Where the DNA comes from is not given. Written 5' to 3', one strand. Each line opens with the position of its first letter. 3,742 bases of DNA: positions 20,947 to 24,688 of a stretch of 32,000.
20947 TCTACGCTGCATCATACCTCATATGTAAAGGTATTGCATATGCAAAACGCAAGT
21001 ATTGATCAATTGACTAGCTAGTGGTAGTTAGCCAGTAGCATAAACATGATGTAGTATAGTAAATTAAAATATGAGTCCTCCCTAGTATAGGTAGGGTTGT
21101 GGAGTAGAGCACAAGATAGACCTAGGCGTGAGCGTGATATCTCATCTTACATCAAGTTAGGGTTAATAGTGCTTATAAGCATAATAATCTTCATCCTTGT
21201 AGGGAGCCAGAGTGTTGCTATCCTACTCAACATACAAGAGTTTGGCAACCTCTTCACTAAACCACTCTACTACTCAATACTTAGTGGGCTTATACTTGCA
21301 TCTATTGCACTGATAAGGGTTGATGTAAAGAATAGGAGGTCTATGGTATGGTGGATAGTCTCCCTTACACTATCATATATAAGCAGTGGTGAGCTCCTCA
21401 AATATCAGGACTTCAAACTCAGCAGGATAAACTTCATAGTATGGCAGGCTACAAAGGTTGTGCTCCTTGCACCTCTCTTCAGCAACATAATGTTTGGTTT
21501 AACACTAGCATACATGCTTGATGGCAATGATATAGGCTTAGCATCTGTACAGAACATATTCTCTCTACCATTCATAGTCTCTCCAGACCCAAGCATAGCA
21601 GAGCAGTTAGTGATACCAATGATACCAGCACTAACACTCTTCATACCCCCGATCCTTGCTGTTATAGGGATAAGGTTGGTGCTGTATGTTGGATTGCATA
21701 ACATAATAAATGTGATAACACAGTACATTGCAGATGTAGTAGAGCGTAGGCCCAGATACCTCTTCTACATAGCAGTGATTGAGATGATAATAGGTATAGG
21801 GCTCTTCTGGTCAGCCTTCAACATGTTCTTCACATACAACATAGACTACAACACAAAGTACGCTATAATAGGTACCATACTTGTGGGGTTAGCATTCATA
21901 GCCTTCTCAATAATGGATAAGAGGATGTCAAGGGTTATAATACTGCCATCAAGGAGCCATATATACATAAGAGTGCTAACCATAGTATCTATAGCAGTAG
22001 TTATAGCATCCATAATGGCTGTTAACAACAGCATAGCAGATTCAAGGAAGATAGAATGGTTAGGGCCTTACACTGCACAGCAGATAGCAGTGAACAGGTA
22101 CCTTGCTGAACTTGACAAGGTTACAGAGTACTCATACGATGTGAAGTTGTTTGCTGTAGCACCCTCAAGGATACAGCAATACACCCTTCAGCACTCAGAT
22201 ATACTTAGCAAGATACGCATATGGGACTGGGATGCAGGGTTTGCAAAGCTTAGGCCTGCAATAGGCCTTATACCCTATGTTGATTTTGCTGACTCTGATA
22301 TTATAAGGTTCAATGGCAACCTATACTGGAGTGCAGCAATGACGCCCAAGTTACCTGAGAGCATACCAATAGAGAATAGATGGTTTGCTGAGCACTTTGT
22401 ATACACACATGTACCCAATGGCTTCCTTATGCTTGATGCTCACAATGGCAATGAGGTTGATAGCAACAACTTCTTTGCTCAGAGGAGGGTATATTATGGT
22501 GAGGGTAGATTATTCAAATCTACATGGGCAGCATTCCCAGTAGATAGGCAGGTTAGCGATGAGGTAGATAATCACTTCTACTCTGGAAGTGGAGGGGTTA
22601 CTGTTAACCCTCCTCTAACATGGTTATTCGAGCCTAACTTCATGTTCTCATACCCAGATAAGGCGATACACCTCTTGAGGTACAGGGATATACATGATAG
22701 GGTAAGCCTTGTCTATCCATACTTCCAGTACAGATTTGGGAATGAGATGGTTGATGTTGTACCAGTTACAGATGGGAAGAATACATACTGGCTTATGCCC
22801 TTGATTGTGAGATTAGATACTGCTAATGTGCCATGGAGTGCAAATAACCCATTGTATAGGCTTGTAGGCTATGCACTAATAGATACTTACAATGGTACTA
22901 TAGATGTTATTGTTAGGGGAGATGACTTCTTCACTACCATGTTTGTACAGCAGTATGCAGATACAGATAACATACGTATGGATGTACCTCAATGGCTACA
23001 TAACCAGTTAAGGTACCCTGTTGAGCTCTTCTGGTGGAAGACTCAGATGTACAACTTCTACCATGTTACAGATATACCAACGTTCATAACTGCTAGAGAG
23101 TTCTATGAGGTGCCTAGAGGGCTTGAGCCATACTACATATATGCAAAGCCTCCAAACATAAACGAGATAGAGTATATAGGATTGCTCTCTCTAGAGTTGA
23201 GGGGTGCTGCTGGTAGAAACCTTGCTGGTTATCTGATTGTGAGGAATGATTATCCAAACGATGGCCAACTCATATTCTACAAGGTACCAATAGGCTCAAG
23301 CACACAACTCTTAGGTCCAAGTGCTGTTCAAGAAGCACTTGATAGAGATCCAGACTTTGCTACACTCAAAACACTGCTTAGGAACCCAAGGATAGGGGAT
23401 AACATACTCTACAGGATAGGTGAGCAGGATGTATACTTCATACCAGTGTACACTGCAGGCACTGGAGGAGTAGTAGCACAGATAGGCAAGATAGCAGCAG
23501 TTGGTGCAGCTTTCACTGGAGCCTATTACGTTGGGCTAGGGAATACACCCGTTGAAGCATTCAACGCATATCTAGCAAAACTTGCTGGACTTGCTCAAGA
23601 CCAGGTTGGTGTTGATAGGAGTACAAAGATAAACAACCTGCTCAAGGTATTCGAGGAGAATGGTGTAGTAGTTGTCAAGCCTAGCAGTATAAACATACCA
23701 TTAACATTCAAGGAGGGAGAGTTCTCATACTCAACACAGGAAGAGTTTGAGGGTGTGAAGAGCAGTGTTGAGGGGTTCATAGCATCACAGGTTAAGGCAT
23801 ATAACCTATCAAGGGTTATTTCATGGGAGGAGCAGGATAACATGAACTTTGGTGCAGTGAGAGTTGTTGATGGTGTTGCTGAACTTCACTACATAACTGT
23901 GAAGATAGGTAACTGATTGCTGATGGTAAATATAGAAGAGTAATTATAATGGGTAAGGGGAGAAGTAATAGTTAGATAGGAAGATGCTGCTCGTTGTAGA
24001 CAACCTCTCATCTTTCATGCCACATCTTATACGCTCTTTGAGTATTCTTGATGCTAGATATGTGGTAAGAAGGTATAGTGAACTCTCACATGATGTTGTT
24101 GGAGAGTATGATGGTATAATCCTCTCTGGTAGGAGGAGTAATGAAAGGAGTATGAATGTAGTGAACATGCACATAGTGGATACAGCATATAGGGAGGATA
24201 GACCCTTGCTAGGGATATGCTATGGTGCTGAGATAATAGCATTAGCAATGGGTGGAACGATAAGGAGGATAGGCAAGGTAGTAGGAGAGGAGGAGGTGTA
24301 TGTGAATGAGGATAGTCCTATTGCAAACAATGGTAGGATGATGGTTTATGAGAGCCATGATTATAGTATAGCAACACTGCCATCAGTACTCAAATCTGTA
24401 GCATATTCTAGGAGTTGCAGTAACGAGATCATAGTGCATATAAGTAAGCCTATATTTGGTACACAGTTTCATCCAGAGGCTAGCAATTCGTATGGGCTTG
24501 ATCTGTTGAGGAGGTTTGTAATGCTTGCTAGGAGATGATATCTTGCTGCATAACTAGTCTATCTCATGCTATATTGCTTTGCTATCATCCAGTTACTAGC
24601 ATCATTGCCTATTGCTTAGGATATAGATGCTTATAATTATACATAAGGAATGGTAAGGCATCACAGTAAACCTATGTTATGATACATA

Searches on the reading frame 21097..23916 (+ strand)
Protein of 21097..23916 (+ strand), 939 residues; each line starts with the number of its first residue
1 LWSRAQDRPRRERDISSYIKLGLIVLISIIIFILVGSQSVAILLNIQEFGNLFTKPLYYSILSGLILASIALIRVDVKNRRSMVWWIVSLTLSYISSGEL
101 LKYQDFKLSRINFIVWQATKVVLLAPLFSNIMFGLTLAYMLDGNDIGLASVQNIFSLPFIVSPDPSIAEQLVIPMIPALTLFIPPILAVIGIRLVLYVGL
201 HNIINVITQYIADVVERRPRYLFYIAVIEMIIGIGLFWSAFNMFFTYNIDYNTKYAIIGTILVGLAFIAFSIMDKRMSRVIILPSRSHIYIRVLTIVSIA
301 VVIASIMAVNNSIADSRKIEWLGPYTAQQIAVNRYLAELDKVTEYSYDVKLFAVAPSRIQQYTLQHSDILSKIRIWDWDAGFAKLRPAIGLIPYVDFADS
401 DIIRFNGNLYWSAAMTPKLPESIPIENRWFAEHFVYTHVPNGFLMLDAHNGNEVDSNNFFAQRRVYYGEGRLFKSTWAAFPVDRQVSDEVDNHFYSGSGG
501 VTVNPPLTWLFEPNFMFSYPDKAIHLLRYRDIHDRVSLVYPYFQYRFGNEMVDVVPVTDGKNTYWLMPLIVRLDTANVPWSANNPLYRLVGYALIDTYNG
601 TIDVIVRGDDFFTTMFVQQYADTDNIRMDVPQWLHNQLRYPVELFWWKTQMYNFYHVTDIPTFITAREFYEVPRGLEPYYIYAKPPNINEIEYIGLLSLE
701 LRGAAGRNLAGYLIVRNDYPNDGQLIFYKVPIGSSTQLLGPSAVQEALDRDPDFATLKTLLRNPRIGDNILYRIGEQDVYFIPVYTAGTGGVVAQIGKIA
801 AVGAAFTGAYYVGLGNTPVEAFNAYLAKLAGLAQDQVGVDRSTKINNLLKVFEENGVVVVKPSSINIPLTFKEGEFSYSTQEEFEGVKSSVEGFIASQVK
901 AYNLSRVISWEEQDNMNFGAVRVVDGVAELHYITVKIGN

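Call 32: search_protein_families(library=pfam, proteins=[window:21097-23916:+], max_evalue=0.001)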
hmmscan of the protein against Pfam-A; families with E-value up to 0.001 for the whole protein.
window:21097-23916:+ (939 aa): 1 family
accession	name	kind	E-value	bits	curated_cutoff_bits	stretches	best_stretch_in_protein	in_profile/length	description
PF03699.18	UPF0182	-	2.2e-29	102.6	27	1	126-757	98-766/770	Uncharacterised protein family (UPF0182)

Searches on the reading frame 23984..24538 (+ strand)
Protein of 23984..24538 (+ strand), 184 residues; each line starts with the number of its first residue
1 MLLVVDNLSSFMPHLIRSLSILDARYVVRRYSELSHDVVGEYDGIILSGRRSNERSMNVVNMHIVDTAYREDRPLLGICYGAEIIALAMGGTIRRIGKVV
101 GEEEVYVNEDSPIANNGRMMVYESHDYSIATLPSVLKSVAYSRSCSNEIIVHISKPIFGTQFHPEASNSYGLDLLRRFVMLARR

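Call 32: search_protein_families(library=pfam, proteins=[window:23984-24538:+], max_evalue=0.001)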
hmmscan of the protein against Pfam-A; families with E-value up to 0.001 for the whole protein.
window:23984-24538:+ (184 aa): 2 families
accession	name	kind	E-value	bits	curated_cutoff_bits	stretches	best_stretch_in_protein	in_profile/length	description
PF00117.34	GATase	-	1.6e-25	90.4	22.8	1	3-179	1-187/190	Glutamine amidotransferase class-I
PF07722.19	Peptidase_C26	-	1.5e-10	41.6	20.5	1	58-165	91-219/219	Peptidase C26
